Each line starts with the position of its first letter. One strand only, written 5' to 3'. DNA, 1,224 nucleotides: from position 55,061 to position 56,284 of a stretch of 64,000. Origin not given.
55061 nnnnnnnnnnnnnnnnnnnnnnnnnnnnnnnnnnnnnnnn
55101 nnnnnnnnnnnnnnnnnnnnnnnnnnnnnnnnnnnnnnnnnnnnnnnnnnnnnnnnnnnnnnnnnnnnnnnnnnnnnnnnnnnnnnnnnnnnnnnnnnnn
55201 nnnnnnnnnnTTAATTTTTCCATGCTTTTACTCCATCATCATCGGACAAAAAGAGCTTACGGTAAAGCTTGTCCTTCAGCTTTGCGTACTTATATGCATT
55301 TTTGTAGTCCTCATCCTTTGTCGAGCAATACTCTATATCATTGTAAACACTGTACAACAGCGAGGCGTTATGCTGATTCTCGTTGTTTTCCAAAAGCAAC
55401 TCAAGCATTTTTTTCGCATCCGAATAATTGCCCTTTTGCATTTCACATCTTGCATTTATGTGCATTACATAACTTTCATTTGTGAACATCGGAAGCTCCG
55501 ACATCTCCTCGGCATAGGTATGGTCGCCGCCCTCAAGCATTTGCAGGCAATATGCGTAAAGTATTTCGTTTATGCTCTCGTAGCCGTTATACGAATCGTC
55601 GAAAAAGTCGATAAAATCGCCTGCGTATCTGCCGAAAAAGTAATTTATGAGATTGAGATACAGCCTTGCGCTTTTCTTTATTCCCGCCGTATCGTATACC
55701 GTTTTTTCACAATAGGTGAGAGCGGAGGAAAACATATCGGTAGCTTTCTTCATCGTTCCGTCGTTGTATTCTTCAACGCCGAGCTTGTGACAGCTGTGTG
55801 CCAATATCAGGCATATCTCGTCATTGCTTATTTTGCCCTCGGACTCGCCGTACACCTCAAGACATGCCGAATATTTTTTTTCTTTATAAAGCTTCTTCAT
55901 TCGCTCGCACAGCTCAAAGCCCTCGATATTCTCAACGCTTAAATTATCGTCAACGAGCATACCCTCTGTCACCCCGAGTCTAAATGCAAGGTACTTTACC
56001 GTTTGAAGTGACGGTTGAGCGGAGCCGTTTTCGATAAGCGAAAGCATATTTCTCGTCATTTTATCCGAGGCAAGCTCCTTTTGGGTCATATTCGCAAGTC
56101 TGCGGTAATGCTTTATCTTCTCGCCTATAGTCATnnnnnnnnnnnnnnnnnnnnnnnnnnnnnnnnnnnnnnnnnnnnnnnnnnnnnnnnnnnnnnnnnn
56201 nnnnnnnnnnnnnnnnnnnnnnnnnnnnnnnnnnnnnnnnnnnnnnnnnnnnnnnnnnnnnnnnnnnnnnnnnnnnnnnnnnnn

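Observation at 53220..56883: Tightly overlapped operon coupling a DivIVA-domain protein, an XRE/TPR regulator and two GT10 fucosyltransferase paralogs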

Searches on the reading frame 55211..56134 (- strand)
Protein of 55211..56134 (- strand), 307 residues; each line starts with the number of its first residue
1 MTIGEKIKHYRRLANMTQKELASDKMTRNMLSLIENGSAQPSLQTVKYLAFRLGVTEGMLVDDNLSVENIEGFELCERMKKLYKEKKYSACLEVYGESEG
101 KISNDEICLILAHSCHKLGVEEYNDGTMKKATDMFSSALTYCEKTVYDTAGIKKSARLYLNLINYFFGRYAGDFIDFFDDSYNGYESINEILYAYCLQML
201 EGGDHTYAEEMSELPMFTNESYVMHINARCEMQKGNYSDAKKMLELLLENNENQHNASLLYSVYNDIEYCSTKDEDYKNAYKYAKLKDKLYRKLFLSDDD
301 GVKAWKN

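Call 3: search_protein_families(library=pfam, proteins=[window:55211-56134:-], max_evalue=0.1)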
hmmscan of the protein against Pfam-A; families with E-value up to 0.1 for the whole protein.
window:55211-56134:- (307 aa): 6 families
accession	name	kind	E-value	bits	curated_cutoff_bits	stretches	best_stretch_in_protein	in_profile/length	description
PF01381.28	HTH_3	-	6.1e-07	29.8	23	1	7-56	1-51/55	Helix-turn-helix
PF12844.13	HTH_19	-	2e-06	28.1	30.2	1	4-61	1-59/64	Helix-turn-helix domain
PF13560.12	HTH_31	-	0.00027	21.6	27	1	3-57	2-58/64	Helix-turn-helix domain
PF12895.13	ANAPC3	-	0.0009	19.9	27.2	1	82-126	33-75/82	Anaphase-promoting complex, cyclosome, subunit 3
PF14559.12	TPR_19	-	0.0051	17.5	25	1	228-257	32-61/68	Tetratricopeptide repeat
PF25060.1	ARM_TT21_2nd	-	0.033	14.1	27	1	225-261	226-262/270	Tetratricopeptide repeat protein 21 second ARM domain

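Call 4: search_protein_families(library=ncbifam, proteins=[window:55211-56134:-], max_evalue=0.1)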
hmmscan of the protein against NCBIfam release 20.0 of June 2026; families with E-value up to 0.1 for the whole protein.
window:55211-56134:- (307 aa): 8 families
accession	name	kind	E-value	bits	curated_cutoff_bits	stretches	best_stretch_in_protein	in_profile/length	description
NF041951.1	phage_RstR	subfamily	4.3e-07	30.2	80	1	1-82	1-84/108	RstR family transcriptional repressor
NF041575.1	antitoxPezA_Strep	equivalog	0.00049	20.1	290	1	3-88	2-87/158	type II toxin-antitoxin system antitoxin PezA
TIGR00270.2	TIGR00270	equivalog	0.00071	19.4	110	1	5-56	78-130/159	multiprotein bridging factor aMBF1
NF047948.1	male_kill_WMK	equivalog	0.0015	18.1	300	1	2-82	162-245/300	WO male-killing family protein Wmk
TIGR03070.1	couple_hipB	subfamily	0.0025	17.7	71.65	1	3-54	3-55/58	type II toxin-antitoxin system Y4mF family antitoxin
NF006015.0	PRK08154.1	subfamily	0.0033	16.6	204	1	2-110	30-142/314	anaerobic benzoate catabolism transcriptional regulator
NF052239.1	antitox_spr1629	equivalog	0.0052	15.9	335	1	1-85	1-88/377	spr1629 family repressor/antitoxin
NF010465.0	PRK13890.1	equivalog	0.039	14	96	1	15-62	18-66/121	conjugal transfer protein TrbA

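Call 25: find_homologous_proteins(query=window:55211-56134:-, max_evalue=0.001)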
Query window:55211-56134:- (307 aa): 56 proteins with E <= 0.001 among 710 candidates.
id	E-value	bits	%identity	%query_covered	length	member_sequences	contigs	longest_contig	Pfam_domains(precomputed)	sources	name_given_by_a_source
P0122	1.9e-201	686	100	100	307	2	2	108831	PF12844.14,PF01381.29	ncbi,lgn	-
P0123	9.6e-136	470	72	97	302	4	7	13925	PF12844.14,PF01381.29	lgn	-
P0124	1.3e-132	460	70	97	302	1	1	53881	PF12844.14,PF01381.29,PF13560.13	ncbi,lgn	-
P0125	3.2e-118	413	61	96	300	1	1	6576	PF12844.14,PF01381.29,PF12895.14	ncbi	-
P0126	7.6e-115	402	58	96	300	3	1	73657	PF12844.14,PF01381.29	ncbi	-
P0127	1.6e-114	401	58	96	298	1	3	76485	PF12844.14,PF01381.29,PF12895.14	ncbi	-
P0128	7.3e-112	392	58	96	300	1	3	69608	PF12844.14,PF01381.29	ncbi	-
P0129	2.0e-111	391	57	96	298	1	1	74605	PF12844.14,PF01381.29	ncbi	-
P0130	7.2e-82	294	49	96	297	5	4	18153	PF12844.14,PF01381.29,PF13560.13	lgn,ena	-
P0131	3.4e-81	291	49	96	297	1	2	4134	PF12844.14,PF01381.29,PF13560.13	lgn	-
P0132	8.3e-80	287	49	96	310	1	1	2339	PF12844.14,PF01381.29,PF13560.13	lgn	-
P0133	5.3e-79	284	49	96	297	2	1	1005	PF12844.14,PF01381.29,PF13560.13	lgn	-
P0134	1.3e-76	276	48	96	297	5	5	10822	PF12844.14,PF01381.29,PF13560.13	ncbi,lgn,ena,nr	ncbi:MAG: helix-turn-helix transcriptional regulator [Clostridia bacterium]|nr:helix-turn-helix tran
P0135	1.7e-76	276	45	96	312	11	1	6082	PF12844.14,PF01381.29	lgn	-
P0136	2.9e-40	157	35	96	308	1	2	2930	PF12844.14,PF01381.29,PF13560.13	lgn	-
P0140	2.8e-35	141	33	96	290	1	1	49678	PF12844.14,PF00515.35,PF01381.29,PF07719.24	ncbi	-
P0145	7.8e-32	129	36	88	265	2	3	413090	PF01381.29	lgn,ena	-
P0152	1.5e-28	118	30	93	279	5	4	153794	PF12844.14,PF01381.29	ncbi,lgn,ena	-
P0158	3.0e-25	108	33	96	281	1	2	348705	PF12844.14,PF01381.29,PF13560.13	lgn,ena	-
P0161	2.9e-24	104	30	96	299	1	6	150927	PF12844.14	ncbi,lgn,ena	-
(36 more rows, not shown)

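Call 26: find_encoding_contigs(protein=P0122, flank=3000, max_places=2)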
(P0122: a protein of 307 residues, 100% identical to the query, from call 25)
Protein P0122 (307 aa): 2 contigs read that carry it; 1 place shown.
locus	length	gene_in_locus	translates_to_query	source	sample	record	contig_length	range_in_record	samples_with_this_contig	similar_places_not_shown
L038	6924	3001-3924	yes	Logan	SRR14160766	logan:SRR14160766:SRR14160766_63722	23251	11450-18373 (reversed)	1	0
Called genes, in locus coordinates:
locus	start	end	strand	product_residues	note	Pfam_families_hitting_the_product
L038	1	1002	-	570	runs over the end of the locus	PF00963:Cohesin, PF07523:Big_3 (faint)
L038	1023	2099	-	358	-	PF05050:Methyltransf_21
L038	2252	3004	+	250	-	-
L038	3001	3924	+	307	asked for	PF01381:HTH_3 (weak), PF12844:HTH_19 (weak)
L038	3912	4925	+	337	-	PF18025:FucT_N, PF00852:Glyco_transf_10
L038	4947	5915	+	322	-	PF18025:FucT_N, PF00852:Glyco_transf_10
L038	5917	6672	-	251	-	PF08239:SH3_3 (weak), PF18348:SH3_16 (faint), PF08239:SH3_3 (weak), PF00877:NLPC_P60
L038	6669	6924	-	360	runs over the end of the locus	PF02746:MR_MLE_N, PF07476:MAAL_C (faint), PF13378:MR_MLE_C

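Call 27: find_encoding_contigs(protein=P0126, flank=8000, max_places=1)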
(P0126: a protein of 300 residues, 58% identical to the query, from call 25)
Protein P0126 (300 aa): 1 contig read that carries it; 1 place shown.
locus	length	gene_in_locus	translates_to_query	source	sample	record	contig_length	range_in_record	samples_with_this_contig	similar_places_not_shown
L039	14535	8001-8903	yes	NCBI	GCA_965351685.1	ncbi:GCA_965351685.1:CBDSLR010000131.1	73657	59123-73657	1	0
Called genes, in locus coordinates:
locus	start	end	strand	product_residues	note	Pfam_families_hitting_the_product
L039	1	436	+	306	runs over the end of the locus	PF02729:OTCace_N, PF00185:OTCace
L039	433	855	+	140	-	PF01948:PyrI, PF02748:PyrI_C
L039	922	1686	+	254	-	PF00497:SBP_bac_3, PF12974:Phosphonate-bd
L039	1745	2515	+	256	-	PF00528:BPD_transp_1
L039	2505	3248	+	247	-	PF13555:AAA_29 (faint), PF00005:ABC_tran, PF02463:SMC_N, PF13304:AAA_21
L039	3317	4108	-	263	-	PF02368:Big_2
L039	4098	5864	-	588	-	PF00963:Cohesin (weak), PF07523:Big_3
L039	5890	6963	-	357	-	PF05050:Methyltransf_21 (weak)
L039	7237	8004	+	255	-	PF05103:DivIVA (weak)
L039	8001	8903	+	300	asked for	PF01381:HTH_3, PF12844:HTH_19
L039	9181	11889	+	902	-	PF00690:Cation_ATPase_N, PF00122:E1-E2_ATPase, PF00702:Hydrolase, PF13246:Cation_ATPase, PF00689:Cation_ATPase_C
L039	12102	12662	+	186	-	PF04542:Sigma70_r2 (weak), PF08281:Sigma70_r4_2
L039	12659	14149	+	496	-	-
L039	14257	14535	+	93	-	?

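Call 28: find_encoding_contigs(protein=P0130, flank=8000, max_places=2)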
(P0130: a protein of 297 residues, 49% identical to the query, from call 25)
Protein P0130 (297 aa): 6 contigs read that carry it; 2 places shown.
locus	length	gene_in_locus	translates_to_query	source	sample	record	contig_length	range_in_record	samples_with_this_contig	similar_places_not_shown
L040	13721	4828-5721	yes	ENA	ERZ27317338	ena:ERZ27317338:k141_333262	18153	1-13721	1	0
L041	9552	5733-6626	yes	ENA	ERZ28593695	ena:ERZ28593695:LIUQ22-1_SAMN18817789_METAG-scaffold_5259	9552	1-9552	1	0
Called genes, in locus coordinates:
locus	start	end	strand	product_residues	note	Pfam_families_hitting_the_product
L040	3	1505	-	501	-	?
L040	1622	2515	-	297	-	PF01564:Spermine_synth (weak)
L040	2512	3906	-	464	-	PF01546:Peptidase_M20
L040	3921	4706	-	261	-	PF26351:DUF8091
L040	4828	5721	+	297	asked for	PF01381:HTH_3, PF12844:HTH_19 (weak), PF13560:HTH_31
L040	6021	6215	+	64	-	PF18780:HNH_repeat (weak)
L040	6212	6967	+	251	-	PF13620:CarboxypepD_reg (faint)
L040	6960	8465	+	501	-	PF13243:SQHop_cyclase_C (faint), PF14478:DUF4430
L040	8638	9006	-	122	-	PF04480:DUF559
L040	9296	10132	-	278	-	-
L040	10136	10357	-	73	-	PF02229:PC4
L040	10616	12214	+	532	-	PF13208:TerB_N, PF15615:TerB_C (weak)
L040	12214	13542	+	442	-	PF10923:BrxC_BrxD, PF13191:AAA_16 (weak)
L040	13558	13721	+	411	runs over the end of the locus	PF05221:AdoHcyase, PF00670:AdoHcyase_NAD, PF02826:2-Hacid_dh_C (weak)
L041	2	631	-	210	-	?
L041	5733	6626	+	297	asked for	PF01381:HTH_3, PF12844:HTH_19 (weak), PF13560:HTH_31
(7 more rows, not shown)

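Call 29: find_encoding_contigs(protein=P0140, flank=6000, max_places=1)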
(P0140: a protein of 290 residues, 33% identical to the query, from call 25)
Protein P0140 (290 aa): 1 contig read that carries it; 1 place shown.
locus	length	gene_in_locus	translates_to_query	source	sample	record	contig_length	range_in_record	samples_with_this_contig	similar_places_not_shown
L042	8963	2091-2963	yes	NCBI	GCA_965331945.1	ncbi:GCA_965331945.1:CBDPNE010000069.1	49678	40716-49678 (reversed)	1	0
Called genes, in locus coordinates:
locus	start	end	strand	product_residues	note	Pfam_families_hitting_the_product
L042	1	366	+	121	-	?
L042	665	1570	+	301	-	PF05103:DivIVA (faint)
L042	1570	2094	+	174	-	PF05683:Fumerase_C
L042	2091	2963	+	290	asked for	PF01381:HTH_3, PF12844:HTH_19 (weak), PF07719:TPR_2 (faint), PF00515:TPR_1 (faint)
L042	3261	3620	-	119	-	-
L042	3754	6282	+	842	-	PF00912:Transgly, PF00905:Transpeptidase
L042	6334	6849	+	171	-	PF03073:TspO_MBR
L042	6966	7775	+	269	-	PF00497:SBP_bac_3, PF12974:Phosphonate-bd (weak)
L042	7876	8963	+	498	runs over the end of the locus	PF00528:BPD_transp_1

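Call 30: find_encoding_contigs(protein=P0152, flank=6000, max_places=1)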
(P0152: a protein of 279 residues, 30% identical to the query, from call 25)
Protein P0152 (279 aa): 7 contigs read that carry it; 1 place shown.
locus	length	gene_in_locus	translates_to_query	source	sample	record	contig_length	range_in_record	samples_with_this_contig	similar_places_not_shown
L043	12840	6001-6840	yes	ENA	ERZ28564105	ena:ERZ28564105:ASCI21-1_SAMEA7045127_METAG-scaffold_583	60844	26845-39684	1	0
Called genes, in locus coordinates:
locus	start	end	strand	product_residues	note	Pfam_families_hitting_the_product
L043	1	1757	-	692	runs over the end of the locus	PF00009:GTP_EFTU, PF03144:GTP_EFTU_D2 (faint), PF22042:EF-G_D2, PF14492:EFG_III, PF03764:EFG_IV, PF00679:EFG_C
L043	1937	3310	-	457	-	PF18073:Zn_ribbon_LapB, PF13481:AAA_25, PF03796:DnaB_C, PF06745:ATPase, PF23442:DUF7125, PF00004:AAA, PF05362:Lon_C, PF13541:ChlI, +2 more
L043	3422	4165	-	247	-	PF01520:Amidase_3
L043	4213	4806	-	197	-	-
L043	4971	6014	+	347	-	PF02899:Phage_int_SAM_1 (weak), PF00589:Phage_integrase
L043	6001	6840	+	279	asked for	PF01381:HTH_3, PF12844:HTH_19 (weak)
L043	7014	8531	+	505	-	PF00378:ECH_1 (faint), PF01039:Carboxyl_trans, PF03255:ACCA (weak)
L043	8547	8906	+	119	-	PF04277:OAD_gamma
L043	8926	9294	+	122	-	PF25984:BSH_YknX (faint), PF25919:BSH_CusB (faint), PF01597:GCV_H (weak), PF25997:BSH_YhbJ, PF00364:Biotin_lipoyl, PF25917:BSH_RND, PF25973:BSH_CzcB (faint)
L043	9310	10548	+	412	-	PF03977:OAD_beta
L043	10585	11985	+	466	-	PF00682:HMGL-like, PF02436:PYC_OADA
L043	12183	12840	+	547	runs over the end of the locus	PF00657:Lipase_GDSL, PF16255:Lipase_GDSL_lke, PF13472:Lipase_GDSL_2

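Call 31: find_encoding_contigs(protein=P0128, flank=8000, max_places=1)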
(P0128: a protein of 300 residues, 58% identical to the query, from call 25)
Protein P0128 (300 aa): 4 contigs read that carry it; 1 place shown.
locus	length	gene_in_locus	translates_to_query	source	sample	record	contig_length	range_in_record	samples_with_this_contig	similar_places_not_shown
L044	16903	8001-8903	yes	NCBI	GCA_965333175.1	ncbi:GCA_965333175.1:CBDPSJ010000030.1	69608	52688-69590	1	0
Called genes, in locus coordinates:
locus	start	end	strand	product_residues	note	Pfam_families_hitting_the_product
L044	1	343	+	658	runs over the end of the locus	PF00596:Aldolase_II, PF00106:adh_short, PF13561:adh_short_C2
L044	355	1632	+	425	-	PF02811:PHP (faint)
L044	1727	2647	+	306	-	PF02729:OTCace_N, PF00185:OTCace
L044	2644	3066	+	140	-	PF01948:PyrI, PF02748:PyrI_C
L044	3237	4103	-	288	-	PF02368:Big_2 (weak)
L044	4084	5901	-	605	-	PF00963:Cohesin, PF07523:Big_3 (weak)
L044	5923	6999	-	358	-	PF05050:Methyltransf_21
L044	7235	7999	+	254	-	PF05103:DivIVA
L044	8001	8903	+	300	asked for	PF01381:HTH_3, PF12844:HTH_19 (weak)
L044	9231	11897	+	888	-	PF00690:Cation_ATPase_N, PF00122:E1-E2_ATPase, PF00702:Hydrolase, PF13246:Cation_ATPase, PF00689:Cation_ATPase_C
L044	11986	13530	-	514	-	PF05362:Lon_C (weak), PF13541:ChlI, PF00158:Sigma54_activat (faint), PF00493:MCM (faint), PF01078:Mg_chelatase, PF07728:AAA_5, PF13335:Mg_chelatase_C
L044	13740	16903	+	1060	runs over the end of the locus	?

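Call 39: search_solved_structures(query=A3, max_evalue=1)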
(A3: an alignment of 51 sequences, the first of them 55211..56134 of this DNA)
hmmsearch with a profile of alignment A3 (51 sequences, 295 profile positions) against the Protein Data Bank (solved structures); distinct sequences matched with E-value up to 1: 128 (the best 60 are shown).
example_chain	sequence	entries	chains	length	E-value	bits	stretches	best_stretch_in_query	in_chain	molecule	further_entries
9qhb_A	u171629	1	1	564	2.8e-14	57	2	82-288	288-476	Engineered tetratricopeptide repeat protein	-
9sf2_A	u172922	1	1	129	3.5e-13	53.4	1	3-111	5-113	Transcriptional regulator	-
7n1n_B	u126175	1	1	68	1.1e-11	48.5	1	3-62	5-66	ComR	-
7n10_B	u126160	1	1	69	1.9e-11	47.7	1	3-60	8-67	ComR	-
8bu0_A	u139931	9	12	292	2e-10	44.4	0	82-141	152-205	Consensus tetratricopeptide repeat protein | Crystal structure of an 8-repeat consensus TPR superhelix with Zinc. | Monomer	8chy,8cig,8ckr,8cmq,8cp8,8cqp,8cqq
2qfc_A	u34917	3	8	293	1.9e-09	41.2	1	2-102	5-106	PlcR protein | Transcriptional activator PlcR protein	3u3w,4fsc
9qhc_A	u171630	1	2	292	4e-09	40.1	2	82-181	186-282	Engineered tetratricopeptide repeat protein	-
5jub_A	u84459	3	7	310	9e-09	38.9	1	2-66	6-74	Transcriptional regulator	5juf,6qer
6hu8_A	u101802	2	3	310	1.4e-08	38.3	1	2-66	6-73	Transcriptional regulator ComR | Uncharacterized protein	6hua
5tn0_A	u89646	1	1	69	5.4e-08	36.4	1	3-67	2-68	HTH-type transcriptional regulator SinR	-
3qq6_A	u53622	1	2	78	5.9e-08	36.3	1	2-67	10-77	HTH-type transcriptional regulator sinR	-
1b0n_A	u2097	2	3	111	6e-08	36.2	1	3-69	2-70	PROTEIN (SINR PROTEIN) | HTH-TYPE TRANSCRIPTIONAL REGULATOR SINR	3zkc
8tac_A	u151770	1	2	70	3.5e-07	33.7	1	2-56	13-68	DBP48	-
4f8d_A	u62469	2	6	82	9.2e-07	32.3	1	7-62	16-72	Regulatory protein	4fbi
4yv6_A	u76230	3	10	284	9.4e-07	32.3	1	2-112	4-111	Transcriptional regulator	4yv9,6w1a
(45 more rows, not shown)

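Call 45: predict_structure(alignment_id=A3)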
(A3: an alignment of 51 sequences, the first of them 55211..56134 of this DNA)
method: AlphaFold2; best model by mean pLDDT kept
length: 307 residues; sequences in the alignment: 51
mean_pLDDT: 88.4   pTM: 0.77
mean pLDDT of the five models: 88.4, 88.1, 88.0, 87.2, 86.8
residues with pLDDT >= 90: 207; 70-90: 70; 50-70: 18; < 50: 12
segments of 3 or more residues with pLDDT < 50: 301-307
pLDDT, mean of each block of 10 residues (from residue 1): 90 94 95 96 95 91 82 91 98 88 88 97 93 96 96 90 79 52 67 88 91 90 96 97 96 89 96 96 95 73 41
secondary structure, 60 per line:
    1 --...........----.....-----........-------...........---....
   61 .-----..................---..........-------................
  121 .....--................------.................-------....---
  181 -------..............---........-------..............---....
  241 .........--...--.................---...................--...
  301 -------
elements in order: H3-13 H18-22 H28-35 H43-53 H57-61 H67-84 H88-97 H105-125 H128-143 H150-166 H174-177 H188-201 H205-212 H220-233 H237-249 H257-273 H277-295
